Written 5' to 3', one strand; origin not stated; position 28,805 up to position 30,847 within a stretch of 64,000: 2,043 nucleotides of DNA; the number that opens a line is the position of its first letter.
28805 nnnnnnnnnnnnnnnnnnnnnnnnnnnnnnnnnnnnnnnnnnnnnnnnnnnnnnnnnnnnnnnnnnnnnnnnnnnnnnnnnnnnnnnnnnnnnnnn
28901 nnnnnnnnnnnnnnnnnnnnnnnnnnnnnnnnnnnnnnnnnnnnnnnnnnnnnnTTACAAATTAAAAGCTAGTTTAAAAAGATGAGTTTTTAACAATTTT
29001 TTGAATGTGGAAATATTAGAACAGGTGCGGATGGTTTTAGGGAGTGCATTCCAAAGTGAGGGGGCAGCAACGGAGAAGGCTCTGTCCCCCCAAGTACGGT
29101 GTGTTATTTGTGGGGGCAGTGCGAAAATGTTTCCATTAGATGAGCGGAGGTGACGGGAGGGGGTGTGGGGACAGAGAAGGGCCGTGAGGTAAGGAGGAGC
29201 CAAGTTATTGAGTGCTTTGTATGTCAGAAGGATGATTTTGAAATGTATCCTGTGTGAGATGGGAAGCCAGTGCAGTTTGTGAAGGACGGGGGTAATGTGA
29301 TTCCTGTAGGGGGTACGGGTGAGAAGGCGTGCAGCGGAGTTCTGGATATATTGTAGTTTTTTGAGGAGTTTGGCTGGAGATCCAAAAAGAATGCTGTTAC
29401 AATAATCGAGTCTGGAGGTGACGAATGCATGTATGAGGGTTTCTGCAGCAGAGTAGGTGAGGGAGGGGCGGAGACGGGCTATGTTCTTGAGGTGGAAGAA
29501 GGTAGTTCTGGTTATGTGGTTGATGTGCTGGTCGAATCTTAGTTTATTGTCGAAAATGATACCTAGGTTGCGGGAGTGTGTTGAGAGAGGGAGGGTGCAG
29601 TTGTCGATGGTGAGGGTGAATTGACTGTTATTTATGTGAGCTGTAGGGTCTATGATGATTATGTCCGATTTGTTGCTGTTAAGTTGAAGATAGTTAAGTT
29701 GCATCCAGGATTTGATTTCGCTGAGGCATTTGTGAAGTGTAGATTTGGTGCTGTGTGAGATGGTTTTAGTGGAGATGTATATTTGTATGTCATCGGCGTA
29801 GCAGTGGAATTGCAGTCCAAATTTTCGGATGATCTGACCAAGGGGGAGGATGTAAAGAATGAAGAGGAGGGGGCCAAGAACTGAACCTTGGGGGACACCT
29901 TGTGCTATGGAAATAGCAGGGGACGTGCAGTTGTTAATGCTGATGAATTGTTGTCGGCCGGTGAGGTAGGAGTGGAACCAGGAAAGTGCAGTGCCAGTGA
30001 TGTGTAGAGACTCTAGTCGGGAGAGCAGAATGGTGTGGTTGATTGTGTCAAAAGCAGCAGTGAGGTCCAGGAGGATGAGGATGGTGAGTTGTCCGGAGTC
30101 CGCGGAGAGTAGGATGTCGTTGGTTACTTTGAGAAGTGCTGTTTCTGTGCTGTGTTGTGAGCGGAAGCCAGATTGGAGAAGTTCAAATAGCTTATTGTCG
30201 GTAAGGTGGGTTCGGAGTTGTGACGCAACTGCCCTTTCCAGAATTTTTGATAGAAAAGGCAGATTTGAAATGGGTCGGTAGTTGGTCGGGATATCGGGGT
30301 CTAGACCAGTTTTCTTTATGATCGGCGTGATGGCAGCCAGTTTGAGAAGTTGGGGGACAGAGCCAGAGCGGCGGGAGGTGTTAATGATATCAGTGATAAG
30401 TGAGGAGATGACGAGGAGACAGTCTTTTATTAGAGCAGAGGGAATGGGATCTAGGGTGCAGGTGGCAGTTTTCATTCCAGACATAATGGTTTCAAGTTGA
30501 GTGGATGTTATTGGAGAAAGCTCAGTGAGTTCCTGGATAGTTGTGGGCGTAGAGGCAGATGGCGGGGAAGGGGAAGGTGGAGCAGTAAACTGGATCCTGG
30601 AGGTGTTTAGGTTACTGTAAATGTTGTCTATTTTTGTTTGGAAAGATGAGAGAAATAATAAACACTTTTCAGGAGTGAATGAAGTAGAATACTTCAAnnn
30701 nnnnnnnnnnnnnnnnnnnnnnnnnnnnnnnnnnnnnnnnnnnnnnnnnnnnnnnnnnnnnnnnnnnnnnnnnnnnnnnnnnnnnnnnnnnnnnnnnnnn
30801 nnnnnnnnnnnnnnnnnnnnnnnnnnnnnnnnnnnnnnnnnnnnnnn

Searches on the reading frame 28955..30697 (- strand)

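Call 55: search_protein_families(library=pfam, proteins=[window:28955-30697:-], max_evalue=0.001)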
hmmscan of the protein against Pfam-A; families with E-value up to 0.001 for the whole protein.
window:28955-30697:- (580 aa): 1 family
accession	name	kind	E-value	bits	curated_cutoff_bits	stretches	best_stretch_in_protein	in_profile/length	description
PF00078.32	RVT_1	-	2.6e-38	132.3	29.6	1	127-348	1-193/205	Reverse transcriptase (RNA-dependent DNA polymerase)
